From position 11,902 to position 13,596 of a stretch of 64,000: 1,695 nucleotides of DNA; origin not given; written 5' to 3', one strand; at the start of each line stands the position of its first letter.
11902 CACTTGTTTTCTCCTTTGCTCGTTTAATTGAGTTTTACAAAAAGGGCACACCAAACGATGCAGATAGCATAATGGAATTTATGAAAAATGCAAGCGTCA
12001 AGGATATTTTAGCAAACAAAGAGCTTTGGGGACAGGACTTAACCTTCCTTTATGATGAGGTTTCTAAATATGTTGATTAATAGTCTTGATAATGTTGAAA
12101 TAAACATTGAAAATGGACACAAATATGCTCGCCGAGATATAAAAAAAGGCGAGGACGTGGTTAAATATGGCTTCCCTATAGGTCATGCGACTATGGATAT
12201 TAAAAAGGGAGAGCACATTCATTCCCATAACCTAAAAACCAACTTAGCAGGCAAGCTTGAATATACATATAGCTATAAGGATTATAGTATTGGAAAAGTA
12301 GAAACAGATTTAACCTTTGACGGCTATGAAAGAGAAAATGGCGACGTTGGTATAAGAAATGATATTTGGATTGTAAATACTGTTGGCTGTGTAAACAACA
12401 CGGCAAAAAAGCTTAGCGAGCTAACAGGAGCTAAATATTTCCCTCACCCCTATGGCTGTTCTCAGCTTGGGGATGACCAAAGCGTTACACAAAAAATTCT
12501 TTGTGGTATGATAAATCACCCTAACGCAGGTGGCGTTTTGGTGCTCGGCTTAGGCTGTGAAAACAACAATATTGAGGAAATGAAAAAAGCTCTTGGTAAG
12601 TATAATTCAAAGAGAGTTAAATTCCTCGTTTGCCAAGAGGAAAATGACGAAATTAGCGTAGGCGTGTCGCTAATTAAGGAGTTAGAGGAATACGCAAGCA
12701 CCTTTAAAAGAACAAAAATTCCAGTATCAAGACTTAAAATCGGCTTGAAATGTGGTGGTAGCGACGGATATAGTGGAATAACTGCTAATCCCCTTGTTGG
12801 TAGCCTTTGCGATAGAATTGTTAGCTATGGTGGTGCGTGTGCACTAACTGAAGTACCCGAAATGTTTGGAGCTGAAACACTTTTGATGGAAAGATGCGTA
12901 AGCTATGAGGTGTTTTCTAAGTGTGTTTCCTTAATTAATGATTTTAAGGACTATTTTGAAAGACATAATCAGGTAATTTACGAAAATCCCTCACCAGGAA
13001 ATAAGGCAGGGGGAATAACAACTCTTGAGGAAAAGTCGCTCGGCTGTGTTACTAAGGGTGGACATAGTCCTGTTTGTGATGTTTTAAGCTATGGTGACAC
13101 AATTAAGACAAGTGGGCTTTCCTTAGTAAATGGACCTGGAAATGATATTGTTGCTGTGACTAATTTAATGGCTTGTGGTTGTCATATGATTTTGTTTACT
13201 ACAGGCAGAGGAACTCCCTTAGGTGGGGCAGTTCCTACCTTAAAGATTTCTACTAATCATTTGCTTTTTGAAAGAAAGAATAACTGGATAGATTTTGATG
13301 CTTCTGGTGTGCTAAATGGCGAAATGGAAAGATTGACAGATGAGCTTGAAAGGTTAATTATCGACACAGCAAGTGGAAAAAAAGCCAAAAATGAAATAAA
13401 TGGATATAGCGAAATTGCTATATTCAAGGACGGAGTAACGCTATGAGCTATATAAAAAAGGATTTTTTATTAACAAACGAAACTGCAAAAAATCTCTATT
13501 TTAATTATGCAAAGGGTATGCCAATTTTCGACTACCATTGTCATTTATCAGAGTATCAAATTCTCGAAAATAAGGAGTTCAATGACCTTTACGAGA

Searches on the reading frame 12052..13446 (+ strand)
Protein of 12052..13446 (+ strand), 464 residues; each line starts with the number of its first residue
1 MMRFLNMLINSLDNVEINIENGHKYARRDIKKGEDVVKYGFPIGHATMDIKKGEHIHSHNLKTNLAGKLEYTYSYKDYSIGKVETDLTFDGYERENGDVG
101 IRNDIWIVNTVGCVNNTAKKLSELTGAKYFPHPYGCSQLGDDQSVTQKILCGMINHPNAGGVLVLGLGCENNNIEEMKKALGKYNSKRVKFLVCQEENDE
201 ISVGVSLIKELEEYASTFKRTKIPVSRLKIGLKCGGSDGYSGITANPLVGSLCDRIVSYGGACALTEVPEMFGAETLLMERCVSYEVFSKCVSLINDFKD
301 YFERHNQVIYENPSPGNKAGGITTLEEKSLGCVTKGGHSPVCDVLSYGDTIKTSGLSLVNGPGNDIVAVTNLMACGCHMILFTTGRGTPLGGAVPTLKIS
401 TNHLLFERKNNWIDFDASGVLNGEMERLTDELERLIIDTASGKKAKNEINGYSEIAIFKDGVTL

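Call 119: search_dna_similar(query=window:12052-13446:+, collection=phages, mode=protein, max_rows=5, max_evalue=0.00001)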
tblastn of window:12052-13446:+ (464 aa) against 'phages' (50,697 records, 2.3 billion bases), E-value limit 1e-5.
Records with a match: 8; places in all: 8; records where one place covers at least 80% of the query: 7.
Best place of each record, by identity: <60% 8.
By first word of the organism name: Salmonella 3; Listeria 2; Acinetobacter 2; Bacteriophage 1.
By host as written in the record: Homo sapiens 3; - 3; Listeria monocytogenes 2.
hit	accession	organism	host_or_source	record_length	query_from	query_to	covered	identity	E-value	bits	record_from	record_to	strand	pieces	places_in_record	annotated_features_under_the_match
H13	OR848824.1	Listeria phage LM 4-14-1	Listeria monocytogenes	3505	18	464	96%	54.1%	1e-168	510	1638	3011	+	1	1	record has no annotation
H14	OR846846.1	Listeria phage LM 4-11-1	Listeria monocytogenes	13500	18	464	96%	54.1%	3e-161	510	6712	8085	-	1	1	record has no annotation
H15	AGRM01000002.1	Salmonella enterica subsp. houtenae str. ATCC BAA-1581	Homo sapiens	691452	18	464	96%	51.4%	1e-151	483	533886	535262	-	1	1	D-galactarate dehydratase / Altronate hydrolase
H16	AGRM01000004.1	Salmonella enterica subsp. houtenae str. ATCC BAA-1581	Homo sapiens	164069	18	459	91%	35.4%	4e-65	274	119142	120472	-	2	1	D-galactarate dehydratase / Altronate hydrolase | hydrolase, UxaA family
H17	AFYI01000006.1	Salmonella enterica subsp. enterica serovar Infantis str. ...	Homo sapiens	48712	18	452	89%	35.5%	1e-60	258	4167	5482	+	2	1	D-galactarate dehydratase / Altronate hydrolase | SAF domain protein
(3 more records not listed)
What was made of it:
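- Checked: One candidate gene there is a UxaA-like dehydratase (call 119).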
